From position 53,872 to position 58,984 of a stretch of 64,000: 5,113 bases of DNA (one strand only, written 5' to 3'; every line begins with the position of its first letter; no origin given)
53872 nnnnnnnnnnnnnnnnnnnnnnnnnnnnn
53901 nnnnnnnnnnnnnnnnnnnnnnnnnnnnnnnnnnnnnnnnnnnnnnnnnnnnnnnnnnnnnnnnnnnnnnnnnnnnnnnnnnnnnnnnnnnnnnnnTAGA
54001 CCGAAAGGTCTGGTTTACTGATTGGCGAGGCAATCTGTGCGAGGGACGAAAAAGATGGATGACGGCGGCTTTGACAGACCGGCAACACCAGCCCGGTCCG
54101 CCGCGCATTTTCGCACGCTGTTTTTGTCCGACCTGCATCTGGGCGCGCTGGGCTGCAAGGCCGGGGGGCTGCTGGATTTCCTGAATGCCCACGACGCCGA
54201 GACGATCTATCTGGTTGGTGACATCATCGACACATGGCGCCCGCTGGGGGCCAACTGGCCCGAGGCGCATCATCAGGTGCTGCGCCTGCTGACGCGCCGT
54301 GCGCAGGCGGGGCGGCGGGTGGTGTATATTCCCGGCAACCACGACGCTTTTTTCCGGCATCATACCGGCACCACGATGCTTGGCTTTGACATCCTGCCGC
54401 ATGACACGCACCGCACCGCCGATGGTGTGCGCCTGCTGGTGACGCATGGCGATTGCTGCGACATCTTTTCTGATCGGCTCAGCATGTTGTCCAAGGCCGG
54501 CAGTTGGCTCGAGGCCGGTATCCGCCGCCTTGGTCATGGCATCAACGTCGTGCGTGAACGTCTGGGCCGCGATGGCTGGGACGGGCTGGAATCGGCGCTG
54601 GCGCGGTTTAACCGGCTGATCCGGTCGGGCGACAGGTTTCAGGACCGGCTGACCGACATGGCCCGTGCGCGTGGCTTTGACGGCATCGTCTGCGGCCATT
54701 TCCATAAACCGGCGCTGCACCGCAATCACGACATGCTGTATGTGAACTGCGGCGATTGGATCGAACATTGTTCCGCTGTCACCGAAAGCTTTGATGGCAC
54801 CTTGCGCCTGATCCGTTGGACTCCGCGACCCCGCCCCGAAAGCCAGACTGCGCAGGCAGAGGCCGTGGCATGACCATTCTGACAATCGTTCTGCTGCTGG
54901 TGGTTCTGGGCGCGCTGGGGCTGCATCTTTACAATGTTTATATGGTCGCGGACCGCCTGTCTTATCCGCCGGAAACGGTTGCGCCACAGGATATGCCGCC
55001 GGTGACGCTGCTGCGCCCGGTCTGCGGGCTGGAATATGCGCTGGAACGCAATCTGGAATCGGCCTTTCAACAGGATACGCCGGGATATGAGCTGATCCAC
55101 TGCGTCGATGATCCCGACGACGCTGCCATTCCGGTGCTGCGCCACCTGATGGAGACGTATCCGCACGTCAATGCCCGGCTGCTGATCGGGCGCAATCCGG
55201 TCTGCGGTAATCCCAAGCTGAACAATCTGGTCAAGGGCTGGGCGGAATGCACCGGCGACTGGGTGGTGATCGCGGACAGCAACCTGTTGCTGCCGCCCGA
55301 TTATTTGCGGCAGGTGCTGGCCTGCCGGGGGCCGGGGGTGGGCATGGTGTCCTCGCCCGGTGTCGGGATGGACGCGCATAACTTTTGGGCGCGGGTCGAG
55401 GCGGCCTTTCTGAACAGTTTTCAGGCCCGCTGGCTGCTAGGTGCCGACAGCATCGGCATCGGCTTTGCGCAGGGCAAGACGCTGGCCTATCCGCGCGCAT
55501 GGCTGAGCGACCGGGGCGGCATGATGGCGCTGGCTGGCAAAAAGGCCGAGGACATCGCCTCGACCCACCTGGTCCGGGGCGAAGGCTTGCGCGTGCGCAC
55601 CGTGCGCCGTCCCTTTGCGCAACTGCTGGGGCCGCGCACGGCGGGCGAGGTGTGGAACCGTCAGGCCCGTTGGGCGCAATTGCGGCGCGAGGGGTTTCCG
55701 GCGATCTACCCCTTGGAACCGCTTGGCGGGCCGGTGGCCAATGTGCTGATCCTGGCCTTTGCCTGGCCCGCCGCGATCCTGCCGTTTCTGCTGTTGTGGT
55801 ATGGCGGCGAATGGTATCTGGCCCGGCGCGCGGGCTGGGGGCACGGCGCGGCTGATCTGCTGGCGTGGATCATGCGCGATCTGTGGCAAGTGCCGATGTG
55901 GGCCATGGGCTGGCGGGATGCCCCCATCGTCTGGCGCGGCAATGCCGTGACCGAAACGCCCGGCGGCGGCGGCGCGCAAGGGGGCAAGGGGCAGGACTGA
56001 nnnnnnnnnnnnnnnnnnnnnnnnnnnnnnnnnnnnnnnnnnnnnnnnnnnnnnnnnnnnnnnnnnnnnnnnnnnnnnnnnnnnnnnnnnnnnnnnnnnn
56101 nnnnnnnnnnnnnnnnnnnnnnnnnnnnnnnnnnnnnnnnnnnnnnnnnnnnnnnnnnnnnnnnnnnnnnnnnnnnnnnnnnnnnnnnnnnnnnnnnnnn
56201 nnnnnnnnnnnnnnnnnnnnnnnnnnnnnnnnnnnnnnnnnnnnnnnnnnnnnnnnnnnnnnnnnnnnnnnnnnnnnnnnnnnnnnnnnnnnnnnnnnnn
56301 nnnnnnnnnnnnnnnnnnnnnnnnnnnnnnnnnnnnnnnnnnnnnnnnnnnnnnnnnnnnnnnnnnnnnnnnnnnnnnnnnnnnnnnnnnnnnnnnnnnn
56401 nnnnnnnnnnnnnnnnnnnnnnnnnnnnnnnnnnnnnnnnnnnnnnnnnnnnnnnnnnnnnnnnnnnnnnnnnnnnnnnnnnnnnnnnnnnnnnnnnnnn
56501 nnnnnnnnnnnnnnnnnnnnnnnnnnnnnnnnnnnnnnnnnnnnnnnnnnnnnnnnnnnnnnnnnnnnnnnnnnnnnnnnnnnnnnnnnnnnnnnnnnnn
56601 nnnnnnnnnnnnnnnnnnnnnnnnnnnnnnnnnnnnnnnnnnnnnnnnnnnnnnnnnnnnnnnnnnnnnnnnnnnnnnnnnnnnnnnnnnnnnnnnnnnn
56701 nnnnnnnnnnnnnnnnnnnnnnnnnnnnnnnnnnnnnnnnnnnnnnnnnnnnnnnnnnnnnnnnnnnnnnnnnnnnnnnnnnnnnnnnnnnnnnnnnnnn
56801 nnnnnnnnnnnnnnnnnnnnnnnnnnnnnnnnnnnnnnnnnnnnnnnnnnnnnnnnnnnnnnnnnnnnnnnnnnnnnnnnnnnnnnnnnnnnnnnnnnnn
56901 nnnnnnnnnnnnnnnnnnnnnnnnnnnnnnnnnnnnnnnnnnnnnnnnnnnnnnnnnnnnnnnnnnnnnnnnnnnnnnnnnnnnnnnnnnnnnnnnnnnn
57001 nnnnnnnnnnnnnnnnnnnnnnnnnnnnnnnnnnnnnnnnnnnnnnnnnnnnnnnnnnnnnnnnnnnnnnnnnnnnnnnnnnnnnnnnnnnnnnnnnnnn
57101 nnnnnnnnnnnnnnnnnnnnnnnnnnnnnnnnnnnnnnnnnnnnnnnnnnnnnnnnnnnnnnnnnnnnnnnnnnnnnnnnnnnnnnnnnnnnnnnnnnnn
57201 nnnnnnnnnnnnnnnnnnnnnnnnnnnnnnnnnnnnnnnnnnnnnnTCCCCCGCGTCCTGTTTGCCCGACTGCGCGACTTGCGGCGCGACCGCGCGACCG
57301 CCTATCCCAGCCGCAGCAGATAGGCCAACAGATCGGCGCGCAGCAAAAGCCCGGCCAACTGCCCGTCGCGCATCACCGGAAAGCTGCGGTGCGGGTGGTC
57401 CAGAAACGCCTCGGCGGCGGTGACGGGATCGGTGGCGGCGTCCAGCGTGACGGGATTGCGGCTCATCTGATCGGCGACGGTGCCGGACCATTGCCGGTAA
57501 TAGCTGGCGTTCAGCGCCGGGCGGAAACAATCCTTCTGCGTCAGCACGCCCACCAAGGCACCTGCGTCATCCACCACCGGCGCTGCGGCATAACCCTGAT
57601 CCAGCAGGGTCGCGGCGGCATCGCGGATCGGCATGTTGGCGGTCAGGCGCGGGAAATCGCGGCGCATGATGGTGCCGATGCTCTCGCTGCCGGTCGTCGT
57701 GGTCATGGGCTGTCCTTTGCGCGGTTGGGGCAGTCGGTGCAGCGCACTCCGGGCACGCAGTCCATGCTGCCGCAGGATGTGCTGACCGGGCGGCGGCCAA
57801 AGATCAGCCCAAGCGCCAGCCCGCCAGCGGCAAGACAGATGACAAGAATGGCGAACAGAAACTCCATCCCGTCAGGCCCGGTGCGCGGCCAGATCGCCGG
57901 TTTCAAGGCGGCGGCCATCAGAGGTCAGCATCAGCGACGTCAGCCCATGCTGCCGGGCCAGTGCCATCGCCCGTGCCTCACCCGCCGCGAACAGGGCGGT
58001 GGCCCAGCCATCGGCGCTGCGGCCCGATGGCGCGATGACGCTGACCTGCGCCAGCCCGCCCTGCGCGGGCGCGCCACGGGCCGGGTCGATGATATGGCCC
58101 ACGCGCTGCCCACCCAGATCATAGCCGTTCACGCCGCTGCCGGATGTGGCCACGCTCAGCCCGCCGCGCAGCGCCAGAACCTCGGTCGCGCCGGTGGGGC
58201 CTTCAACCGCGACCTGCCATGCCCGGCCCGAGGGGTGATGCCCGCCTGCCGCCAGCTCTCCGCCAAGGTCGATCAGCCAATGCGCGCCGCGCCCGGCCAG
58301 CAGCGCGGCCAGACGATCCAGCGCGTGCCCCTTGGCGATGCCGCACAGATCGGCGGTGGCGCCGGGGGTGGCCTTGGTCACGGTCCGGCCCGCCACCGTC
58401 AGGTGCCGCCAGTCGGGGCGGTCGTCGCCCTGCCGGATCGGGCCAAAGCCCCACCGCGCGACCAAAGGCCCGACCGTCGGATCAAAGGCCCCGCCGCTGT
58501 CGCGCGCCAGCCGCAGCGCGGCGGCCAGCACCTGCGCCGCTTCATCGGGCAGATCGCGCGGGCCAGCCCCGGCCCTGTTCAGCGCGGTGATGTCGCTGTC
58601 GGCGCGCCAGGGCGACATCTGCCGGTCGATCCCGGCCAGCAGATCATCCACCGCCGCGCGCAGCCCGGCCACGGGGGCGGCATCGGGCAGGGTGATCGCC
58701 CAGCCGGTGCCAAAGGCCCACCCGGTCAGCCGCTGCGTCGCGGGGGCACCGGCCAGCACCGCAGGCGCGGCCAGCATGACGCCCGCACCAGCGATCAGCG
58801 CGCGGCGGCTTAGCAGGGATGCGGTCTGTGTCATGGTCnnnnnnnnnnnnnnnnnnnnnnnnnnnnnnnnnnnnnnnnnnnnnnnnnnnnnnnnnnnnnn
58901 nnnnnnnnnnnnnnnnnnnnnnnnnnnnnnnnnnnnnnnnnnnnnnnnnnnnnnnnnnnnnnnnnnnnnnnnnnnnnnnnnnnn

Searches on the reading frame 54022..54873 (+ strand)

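Call 89: search_protein_families(library=pfam, proteins=[window:54022-54873:+], max_evalue=0.0001)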
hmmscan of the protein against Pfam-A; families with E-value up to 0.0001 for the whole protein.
window:54022-54873:+ (283 aa): 2 families
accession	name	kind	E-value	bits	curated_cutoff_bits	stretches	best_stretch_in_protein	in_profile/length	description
PF12850.12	Metallophos_2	-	7.7e-10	39.4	27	0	32-148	3-91/154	Calcineurin-like phosphoesterase superfamily domain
PF00149.33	Metallophos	-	3.6e-08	34.5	21.5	1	30-230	1-191/191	Calcineurin-like phosphoesterase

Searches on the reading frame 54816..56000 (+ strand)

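Call 89: search_protein_families(library=pfam, proteins=[window:54816-56000:+], max_evalue=0.0001)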
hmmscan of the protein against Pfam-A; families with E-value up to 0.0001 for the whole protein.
window:54816-56000:+ (394 aa): 4 families
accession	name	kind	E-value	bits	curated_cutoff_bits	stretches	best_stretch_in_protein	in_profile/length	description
PF13506.12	Glyco_transf_21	-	2.6e-44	151.2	21.7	1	116-287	1-173/174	Glycosyl transferase family 21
PF13641.12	Glyco_tranf_2_3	-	4.4e-20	73.1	27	1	75-287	15-228/230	Glycosyltransferase like family 2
PF13632.12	Glyco_trans_2_3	-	5.3e-10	39.9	27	1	149-323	1-153/198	Glycosyl transferase family group 2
PF00535.33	Glycos_transf_2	-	1.8e-05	25.2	23.3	1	75-168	12-100/168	Glycosyl transferase family 2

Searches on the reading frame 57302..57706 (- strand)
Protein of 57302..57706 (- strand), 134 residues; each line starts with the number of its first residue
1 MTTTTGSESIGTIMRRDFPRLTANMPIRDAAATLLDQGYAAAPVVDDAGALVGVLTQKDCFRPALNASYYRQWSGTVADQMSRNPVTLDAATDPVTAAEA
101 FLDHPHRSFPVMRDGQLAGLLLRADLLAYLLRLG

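Call 89: search_protein_families(library=pfam, proteins=[window:57302-57706:-], max_evalue=0.0001)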
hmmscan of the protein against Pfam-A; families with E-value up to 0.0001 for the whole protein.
window:57302-57706:- (134 aa): 1 family
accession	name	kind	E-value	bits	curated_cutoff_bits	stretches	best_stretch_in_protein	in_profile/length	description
PF00571.33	CBS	-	2.5e-23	82.6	24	2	10-62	1-53/57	CBS domain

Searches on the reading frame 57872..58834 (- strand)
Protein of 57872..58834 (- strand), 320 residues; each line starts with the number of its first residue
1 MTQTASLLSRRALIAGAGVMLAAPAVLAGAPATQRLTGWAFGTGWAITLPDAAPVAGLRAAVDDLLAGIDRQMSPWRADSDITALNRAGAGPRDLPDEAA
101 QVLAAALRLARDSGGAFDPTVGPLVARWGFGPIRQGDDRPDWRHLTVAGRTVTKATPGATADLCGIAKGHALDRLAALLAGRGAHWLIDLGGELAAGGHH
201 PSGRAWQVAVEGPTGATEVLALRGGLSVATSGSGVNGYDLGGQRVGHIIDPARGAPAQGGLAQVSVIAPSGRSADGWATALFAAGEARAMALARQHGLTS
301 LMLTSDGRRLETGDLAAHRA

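Call 89: search_protein_families(library=pfam, proteins=[window:57872-58834:-], max_evalue=0.0001)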
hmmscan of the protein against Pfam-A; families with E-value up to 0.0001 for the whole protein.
window:57872-58834:- (320 aa): 1 family
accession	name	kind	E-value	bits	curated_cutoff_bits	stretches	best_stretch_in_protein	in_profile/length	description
PF02424.20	ApbE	-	2.1e-64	218.1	25.6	1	41-298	1-262/266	ApbE family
